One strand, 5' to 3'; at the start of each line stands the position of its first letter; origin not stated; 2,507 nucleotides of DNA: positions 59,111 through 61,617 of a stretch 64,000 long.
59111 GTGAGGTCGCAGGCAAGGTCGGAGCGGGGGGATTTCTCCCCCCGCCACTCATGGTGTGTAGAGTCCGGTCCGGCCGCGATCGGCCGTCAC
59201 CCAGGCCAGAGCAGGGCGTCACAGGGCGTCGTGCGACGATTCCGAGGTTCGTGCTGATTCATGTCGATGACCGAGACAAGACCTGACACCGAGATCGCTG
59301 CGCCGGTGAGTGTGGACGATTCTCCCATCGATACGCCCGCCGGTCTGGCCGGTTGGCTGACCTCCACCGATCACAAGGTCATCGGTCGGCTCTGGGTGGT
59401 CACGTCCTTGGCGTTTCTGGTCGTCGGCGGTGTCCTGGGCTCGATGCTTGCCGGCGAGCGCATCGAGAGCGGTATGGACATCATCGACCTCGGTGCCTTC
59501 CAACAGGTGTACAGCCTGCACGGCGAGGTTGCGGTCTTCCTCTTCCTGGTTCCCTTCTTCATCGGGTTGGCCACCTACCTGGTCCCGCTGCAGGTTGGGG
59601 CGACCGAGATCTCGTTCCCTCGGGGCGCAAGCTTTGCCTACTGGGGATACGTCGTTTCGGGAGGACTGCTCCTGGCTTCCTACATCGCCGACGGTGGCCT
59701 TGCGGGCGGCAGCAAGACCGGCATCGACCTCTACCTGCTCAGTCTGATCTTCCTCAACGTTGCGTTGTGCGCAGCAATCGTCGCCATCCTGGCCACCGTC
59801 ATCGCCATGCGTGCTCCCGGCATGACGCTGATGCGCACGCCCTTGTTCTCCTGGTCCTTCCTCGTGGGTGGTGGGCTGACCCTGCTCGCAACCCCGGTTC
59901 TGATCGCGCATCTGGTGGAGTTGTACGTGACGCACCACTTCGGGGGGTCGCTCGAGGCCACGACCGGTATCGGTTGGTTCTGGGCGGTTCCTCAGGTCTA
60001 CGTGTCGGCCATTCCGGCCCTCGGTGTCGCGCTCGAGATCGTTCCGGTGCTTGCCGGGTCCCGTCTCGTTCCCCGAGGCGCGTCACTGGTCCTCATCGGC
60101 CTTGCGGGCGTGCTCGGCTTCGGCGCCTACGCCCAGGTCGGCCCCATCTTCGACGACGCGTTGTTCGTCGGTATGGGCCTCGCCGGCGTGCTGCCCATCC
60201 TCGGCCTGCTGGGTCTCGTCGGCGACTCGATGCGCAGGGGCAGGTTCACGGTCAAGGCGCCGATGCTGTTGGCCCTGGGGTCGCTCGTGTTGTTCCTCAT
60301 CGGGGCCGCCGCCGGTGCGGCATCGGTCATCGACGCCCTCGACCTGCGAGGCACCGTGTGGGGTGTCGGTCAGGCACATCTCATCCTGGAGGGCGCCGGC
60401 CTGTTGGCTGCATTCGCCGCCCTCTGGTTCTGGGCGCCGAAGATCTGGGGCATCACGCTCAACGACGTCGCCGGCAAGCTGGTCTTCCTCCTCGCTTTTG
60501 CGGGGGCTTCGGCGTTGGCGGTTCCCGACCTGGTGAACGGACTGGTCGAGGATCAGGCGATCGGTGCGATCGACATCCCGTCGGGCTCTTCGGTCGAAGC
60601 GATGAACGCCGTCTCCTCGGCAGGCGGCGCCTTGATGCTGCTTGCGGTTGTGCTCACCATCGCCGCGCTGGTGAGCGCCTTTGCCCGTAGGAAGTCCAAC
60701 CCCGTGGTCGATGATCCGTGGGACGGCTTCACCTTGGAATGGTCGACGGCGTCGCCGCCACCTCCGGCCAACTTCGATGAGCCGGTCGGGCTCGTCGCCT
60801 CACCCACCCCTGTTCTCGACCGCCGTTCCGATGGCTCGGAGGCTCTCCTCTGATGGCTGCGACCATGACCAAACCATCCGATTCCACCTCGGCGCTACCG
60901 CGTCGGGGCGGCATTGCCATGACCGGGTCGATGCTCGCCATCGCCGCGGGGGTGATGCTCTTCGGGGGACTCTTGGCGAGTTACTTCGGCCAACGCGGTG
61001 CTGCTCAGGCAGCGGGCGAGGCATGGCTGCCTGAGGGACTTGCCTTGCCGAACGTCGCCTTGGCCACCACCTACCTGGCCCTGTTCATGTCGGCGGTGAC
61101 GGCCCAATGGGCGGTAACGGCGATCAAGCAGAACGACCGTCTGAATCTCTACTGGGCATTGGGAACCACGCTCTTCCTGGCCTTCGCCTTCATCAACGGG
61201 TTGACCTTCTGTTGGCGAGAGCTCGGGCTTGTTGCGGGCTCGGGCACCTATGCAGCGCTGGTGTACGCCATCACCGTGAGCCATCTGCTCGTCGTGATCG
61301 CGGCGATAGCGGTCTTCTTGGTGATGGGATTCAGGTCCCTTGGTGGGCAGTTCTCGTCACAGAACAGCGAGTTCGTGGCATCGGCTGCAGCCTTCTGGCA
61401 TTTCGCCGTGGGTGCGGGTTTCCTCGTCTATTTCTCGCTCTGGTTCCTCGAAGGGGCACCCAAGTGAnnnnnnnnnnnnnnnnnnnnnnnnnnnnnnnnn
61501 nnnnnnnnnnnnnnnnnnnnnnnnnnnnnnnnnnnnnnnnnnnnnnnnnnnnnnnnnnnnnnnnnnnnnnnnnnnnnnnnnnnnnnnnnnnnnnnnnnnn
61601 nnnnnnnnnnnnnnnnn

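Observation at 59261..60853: Oxidase subunit I paralogue with the O2-reducing binuclear centre removed but low-spin heme ligands kept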

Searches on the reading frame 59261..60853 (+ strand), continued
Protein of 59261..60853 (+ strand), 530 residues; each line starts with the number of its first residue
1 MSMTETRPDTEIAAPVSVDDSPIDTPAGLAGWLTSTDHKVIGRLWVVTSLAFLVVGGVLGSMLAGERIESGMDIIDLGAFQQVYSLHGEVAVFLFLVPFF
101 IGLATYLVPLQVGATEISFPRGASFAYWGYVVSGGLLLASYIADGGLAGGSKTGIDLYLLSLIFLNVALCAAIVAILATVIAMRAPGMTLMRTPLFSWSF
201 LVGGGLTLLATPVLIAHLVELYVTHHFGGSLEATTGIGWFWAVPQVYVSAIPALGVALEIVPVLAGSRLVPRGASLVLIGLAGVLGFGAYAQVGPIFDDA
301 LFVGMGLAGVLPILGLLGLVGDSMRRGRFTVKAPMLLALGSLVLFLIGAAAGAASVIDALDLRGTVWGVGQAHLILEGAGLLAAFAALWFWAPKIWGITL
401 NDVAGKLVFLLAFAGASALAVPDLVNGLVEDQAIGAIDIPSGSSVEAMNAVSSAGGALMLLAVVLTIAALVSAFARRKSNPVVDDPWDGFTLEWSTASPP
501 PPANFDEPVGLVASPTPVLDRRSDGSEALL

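Call 10: find_encoding_contigs(protein=P0001, flank=10000, max_places=4)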
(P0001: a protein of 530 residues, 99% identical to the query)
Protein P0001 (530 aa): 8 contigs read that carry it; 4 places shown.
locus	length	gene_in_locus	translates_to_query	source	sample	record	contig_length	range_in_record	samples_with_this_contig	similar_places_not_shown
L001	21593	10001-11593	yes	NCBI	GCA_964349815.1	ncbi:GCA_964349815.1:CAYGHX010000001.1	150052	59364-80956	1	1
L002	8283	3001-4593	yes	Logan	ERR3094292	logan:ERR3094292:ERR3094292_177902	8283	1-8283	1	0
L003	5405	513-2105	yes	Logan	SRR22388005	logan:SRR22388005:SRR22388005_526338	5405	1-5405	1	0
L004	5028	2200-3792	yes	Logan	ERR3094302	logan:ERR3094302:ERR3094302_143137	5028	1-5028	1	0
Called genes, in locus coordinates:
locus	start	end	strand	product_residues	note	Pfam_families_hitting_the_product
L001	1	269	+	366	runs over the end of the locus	PF00586:AIRS, PF02769:AIRS_C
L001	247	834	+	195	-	-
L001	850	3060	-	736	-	PF00676:E1_dh, PF02779:Transket_pyr, PF02780:Transketolase_C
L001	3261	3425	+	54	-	-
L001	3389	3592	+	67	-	PF12728:HTH_17, PF00376:MerR, PF13411:MerR_1 (weak)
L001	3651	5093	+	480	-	PF01842:ACT (weak), PF13291:ACT_4, PF00390:malic, PF03949:Malic_M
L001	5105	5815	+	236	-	PF00702:Hydrolase, PF13419:HAD_2, PF13242:Hydrolase_like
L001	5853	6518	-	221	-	PF11716:MDMPI_N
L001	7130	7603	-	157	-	PF09438:DUF2017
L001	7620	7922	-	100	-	PF02617:ClpS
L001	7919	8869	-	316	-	PF02628:COX15-CtaA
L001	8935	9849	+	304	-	PF01040:UbiA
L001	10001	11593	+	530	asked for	PF00115:COX1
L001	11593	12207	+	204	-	PF00510:COX3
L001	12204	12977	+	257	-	-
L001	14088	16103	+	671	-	PF00115:COX1, PF12270:Cyt_c_ox_IV (weak)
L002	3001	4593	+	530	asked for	PF00115:COX1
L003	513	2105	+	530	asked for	PF00115:COX1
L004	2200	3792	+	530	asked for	PF00115:COX1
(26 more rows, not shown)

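Call 17: find_encoding_contigs(protein=P0104, flank=10000, max_places=2)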
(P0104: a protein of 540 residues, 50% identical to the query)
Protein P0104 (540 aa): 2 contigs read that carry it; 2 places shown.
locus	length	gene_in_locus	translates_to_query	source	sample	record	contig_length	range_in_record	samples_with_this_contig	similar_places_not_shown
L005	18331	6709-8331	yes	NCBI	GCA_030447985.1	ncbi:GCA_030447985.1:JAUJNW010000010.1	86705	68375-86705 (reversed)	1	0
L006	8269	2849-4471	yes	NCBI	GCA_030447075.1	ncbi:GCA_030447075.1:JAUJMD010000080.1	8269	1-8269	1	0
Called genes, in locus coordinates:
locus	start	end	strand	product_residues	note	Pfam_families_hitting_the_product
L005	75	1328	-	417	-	PF23493:CysS_C (weak)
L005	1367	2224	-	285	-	PF00561:Abhydrolase_1, PF12146:Hydrolase_4, PF12697:Abhydrolase_6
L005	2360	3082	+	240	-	PF02660:G3P_acyltransf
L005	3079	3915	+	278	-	PF02645:DegV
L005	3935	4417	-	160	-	PF09438:DUF2017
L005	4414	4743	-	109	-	PF02617:ClpS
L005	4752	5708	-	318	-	PF02628:COX15-CtaA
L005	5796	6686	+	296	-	PF01040:UbiA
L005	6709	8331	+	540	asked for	PF00115:COX1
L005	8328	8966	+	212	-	PF00510:COX3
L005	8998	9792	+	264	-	-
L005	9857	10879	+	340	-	PF02790:COX2_TM, PF00116:COX2, PF00034:Cytochrom_C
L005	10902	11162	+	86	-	-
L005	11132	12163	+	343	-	PF00115:COX1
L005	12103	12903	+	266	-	PF00115:COX1, PF12270:Cyt_c_ox_IV (weak)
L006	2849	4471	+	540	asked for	PF00115:COX1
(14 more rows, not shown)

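Call 18: find_encoding_contigs(protein=P0068, flank=10000, max_places=2)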
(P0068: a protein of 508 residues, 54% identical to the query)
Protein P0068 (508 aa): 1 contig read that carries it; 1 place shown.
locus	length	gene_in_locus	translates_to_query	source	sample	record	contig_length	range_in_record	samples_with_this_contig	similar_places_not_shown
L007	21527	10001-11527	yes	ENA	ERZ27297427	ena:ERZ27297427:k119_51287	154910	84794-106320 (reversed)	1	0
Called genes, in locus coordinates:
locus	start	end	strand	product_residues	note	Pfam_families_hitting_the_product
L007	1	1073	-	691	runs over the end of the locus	PF00676:E1_dh, PF02779:Transket_pyr, PF02780:Transketolase_C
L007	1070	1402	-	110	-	-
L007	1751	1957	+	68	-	PF12728:HTH_17, PF00376:MerR, PF13411:MerR_1 (weak)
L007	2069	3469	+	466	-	PF01842:ACT (weak), PF13291:ACT_4 (weak), PF00390:malic, PF03949:Malic_M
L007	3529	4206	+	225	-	PF00702:Hydrolase, PF13419:HAD_2, PF13242:Hydrolase_like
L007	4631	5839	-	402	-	PF23493:CysS_C (weak)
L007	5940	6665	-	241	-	PF00561:Abhydrolase_1, PF12146:Hydrolase_4, PF12697:Abhydrolase_6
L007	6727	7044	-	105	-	PF00903:Glyoxalase (weak)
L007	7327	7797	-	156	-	PF09438:DUF2017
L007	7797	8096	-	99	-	PF02617:ClpS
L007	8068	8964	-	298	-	PF02628:COX15-CtaA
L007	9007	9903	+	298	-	PF01040:UbiA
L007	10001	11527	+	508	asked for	PF00115:COX1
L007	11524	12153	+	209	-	PF00510:COX3 (weak)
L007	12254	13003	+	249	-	-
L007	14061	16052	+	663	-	PF00115:COX1, PF12270:Cyt_c_ox_IV (weak)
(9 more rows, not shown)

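Call 19: find_encoding_contigs(protein=P0073, flank=10000, max_places=2)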
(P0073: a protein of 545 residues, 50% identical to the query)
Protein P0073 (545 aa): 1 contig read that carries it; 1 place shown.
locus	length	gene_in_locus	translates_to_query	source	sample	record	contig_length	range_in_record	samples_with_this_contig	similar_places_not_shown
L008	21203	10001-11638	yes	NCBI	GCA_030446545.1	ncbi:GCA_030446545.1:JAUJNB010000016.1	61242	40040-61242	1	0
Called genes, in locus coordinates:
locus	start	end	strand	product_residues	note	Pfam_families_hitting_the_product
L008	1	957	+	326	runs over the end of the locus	-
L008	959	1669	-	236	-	-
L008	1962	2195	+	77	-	-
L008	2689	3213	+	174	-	PF08241:Methyltransf_11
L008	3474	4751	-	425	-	PF23493:CysS_C (weak)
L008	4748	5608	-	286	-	PF00561:Abhydrolase_1, PF12146:Hydrolase_4, PF12697:Abhydrolase_6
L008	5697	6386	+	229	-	PF02660:G3P_acyltransf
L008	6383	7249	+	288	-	PF02645:DegV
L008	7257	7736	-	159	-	PF09438:DUF2017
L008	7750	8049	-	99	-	PF02617:ClpS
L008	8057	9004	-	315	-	PF02628:COX15-CtaA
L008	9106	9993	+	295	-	PF01040:UbiA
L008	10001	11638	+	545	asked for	PF00115:COX1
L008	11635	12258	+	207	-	PF00510:COX3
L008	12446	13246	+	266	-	-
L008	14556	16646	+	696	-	PF00115:COX1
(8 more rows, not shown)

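Call 20: find_related_loci(query=A1, collection=genome_contigs, flank=8000)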
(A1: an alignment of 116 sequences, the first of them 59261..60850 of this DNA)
Query A1 (530 aa) in genome_contigs; peptide patterns used: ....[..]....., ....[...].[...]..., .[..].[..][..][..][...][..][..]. (x = any residue, [..] = any of these).
600 stretches matched a pattern (row limit reached: there are more); 592 encode a relative of the query (tblastn E <= 1e-3); the best 80 are kept; 80 distinct loci.
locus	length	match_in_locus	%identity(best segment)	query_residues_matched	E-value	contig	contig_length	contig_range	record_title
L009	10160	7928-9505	49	1-523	7e-125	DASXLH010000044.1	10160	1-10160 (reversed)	MAG TPA_asm: Acidimicrobiales bacterium isolate SMAG_U5297 k141_637530, whole genome shotgun sequence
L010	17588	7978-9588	34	8-523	8e-87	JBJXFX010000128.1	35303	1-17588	MAG: Dehalococcoidia bacterium isolate F1F2.bin.397 k127_2764795, whole genome shotgun sequence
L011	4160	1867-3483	32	6-523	4e-83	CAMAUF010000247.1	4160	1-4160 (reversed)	MAG: bacterium isolate MaH-04nov19-200 genome assembly, contig: MaH-04nov19-C50125, whole genome shotgun sequence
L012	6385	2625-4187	33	27-523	4e-80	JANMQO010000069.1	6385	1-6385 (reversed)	MAG: Chloroflexota bacterium isolate OTE_51_metabat_220 OTE_51_k141_5172759, whole genome shotgun sequence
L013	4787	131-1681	38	32-528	4e-79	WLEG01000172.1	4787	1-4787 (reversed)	MAG: Actinomycetota bacterium isolate UFOp-RE-18aug17-291 RE-18aug17-291-c172, whole genome shotgun sequence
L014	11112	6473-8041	37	36-523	1e-77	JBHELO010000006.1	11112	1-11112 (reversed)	MAG: Acidimicrobiales bacterium isolate S2_bin.17.orig S2_k141_3392554, whole genome shotgun sequence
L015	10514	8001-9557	34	32-528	1e-77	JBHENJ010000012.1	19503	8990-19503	MAG: Candidatus Limnocylindria bacterium isolate S4_bin.6.orig S4_k141_3004168, whole genome shotgun sequence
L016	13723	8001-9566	33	32-529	9e-77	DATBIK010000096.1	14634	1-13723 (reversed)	MAG TPA_asm: Candidatus Limnocylindria bacterium isolate SMAG_U3892 k141_4898310, whole genome shotgun sequence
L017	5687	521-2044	37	22-524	1e-76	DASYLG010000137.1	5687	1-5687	MAG TPA_asm: Iamia sp. isolate SMAG_U4342 k141_982904, whole genome shotgun sequence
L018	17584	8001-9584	31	20-523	9e-77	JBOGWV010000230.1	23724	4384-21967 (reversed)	MAG: Actinomycetota bacterium isolate SC-S_metawrap_bin.130 k127_7347706, whole genome shotgun sequence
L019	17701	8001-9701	36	1-527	7e-76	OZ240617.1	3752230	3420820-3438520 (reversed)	MAG: Candidatus Aldehydirespiratoraceae bacterium isolate 0b71e67c-702b-47f2-97b2-5742d9223fe1 genome assembly, chromoso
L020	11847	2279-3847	35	28-526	5e-76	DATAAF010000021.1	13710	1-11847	MAG TPA_asm: Acidimicrobiales bacterium isolate SMAG_U6665 k141_42126, whole genome shotgun sequence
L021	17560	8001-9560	33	27-523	1e-75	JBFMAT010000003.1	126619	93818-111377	MAG: Chloroflexota bacterium isolate MAG145 MAG145_3, whole genome shotgun sequence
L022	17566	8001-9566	32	32-530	3e-74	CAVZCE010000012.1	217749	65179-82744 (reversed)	MAG: uncultured Chloroflexia bacterium isolate MFD01721.bin.1.54 genome assembly, contig: contig_5711, whole genome shot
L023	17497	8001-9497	33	32-507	5e-74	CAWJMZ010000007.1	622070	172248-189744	MAG: uncultured Chloroflexia bacterium isolate MFD02840.bin.1.418 genome assembly, contig: contig_50593, whole genome sh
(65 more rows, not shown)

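Call 32: predict_structure(alignment_id=A1)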
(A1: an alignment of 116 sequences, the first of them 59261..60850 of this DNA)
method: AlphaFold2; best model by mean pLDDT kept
length: 530 residues; sequences in the alignment: 116
mean_pLDDT: 90.3   pTM: 0.92
mean pLDDT of the five models: 90.3, 90.2, 89.7, 88.8, 87.8
residues with pLDDT >= 90: 385; 70-90: 103; 50-70: 26; < 50: 16
segments of 3 or more residues with pLDDT < 50: 1-3, 5-7, 9-13, 527-530
pLDDT, mean of each block of 10 residues (from residue 1): 47 54 75 89 98 96 79 73 92 97 98 95 97 98 92 96 98 98 97 98 96 94 88 72 83 98 96 96 86 73 88 97 96 98 97 91 92 96 99 97 98 98 96 84 90 95 98 93 92 93 89 94 61
secondary structure, 60 per line:
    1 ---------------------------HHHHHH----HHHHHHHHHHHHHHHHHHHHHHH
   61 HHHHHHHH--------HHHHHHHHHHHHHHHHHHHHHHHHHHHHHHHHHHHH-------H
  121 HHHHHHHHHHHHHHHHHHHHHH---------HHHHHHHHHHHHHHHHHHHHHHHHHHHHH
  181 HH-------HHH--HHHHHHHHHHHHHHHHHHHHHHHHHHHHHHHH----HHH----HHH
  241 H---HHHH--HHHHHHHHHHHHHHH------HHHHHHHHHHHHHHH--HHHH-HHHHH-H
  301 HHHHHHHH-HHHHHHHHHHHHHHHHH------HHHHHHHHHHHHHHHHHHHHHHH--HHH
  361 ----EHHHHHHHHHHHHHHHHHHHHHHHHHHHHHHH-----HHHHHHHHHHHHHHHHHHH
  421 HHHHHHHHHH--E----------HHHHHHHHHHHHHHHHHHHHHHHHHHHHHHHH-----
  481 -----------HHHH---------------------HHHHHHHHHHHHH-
elements in order: H28-33 H38-68 H77-112 H120-142 H152-182 H195-226 H238-241 H245-248 H251-265 H272-286 H289-292 H294-298 H300-308 H310-326 H333-355 H366-396 H402-430 H444-475 H492-495 H517-529

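Call 36: fold_search(model_id=the predicted structure, library=pdb)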
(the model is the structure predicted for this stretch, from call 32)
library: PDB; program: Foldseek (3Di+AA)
matches with E <= 10: 446; with E <= 0.001: 86
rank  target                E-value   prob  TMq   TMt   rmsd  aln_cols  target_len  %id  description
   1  7qhm_D                3.3e-24  1.00  0.87  0.80   3.6       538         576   26  Cytochrome bcc-aa3 supercomplex (respiratory supercomplex III2/IV2) from Corynebacterium glutamicum (stigmatellin and  (released 2022-05-18)
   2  9gy6_F                9.6e-24  1.00  0.86  0.82   3.3       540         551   27  Mycobacterial cytochrome bc1:aa3 with inhibitor (released 2025-04-09)
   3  7qho_D                4.3e-23  1.00  0.86  0.79   3.0       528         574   26  Cytochrome bcc-aa3 supercomplex (respiratory supercomplex III2/IV2) from Corynebacterium glutamicum (as isolated) (released 2022-05-18)
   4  7q21_D                4.3e-23  1.00  0.86  0.80   7.1       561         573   26  III2-IV2 respiratory supercomplex from Corynebacterium glutamicum (released 2022-02-02)
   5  8ovc_L                1.3e-22  1.00  0.86  0.83   3.5       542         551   27  Respiratory supercomplex (III2-IV2) from Mycobacterium smegmatis (released 2024-07-17)
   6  8ugh_4A               1.7e-22  1.00  0.83  0.86   3.1       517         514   27  In-situ structure of typeA supercomplex with lipids in respiratory chain (composite) (released 2024-06-19)
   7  8qqk_A                2.3e-22  1.00  0.86  0.69   3.0       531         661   24  Cryo-EM structure of E. coli cytochrome bo3 quinol oxidase assembled in peptidiscs (released 2024-04-24)
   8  7n9z_F                2.4e-22  1.00  0.85  0.69   3.2       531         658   24  E. coli cytochrome bo3 in MSP nanodisc (released 2021-09-01)
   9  6adq_F                2.7e-22  1.00  0.87  0.83   3.2       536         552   27  Respiratory Complex CIII2CIV2SOD2 from Mycobacterium smegmatis (released 2018-11-14)
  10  9buh_Ak               3.1e-22  1.00  0.83  0.85   3.1       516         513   27  Cryo-EM structure of respiratory supercomplex I III IV (released 2025-05-21)
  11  8hcr_F                4.9e-22  1.00  0.83  0.80   3.3       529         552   28  Cryo-EM structure of the Mycobacterium tuberculosis cytochrome bcc:aa3 supercomplex and a novel inhibitor targeting su (released 2023-05-03)
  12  6hwh_Q                6.3e-22  1.00  0.86  0.83   3.6       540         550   27  Structure of a functional obligate respiratory supercomplex from Mycobacterium smegmatis (released 2018-11-07)
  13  8d4t_N                1.1e-21  1.00  0.83  0.86   3.0       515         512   27  Mammalian CIV with GDN bound (released 2022-07-06)
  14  7cub_A                1.4e-21  1.00  0.85  0.69   3.3       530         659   24  2.55-Angstrom Cryo-EM structure of Cytochrome bo3 from Escherichia coli in Native Membrane (released 2021-08-25)
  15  8ugi_4A               1.5e-21  1.00  0.83  0.86   3.1       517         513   27  High resolution in-situ structure of typeA supercomplex in respiratory chain (I1III2IV1,composite) (released 2024-06-19)
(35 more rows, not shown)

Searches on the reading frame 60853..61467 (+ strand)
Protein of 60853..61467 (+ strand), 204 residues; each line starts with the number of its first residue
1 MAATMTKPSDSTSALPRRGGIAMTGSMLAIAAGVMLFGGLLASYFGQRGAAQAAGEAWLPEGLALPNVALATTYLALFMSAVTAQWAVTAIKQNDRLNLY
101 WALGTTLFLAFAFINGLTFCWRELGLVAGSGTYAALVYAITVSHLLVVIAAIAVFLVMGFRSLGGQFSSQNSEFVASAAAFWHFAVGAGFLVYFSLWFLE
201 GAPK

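Call 3: search_protein_families(library=pfam, proteins=[window:60853-61467:+], max_evalue=0.01)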
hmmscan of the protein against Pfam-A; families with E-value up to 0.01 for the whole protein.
window:60853-61467:+ (204 aa): 1 family
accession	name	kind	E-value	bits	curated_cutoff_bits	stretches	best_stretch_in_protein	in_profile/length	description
PF00510.24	COX3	-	1.3e-08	35.5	23.8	1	24-197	78-254/258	Cytochrome c oxidase subunit III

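Call 4: search_protein_families(library=ncbifam, proteins=[window:60853-61467:+], max_evalue=0.01)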
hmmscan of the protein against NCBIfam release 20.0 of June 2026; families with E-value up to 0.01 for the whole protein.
window:60853-61467:+ (204 aa): 3 families
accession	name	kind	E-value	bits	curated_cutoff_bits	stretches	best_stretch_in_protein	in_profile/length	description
NF050119.1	aa3_CtaE_Actin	exception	1.4e-12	48.3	190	1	18-186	7-176/190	aa3-type cytochrome oxidase subunit III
TIGR02897.1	QoxC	equivalog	0.00026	21.2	239.9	1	21-186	9-174/190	cytochrome aa3 quinol oxidase subunit III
TIGR02842.1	CyoC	equivalog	0.0045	17.3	223.75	1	28-185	7-163/180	cytochrome o ubiquinol oxidase subunit III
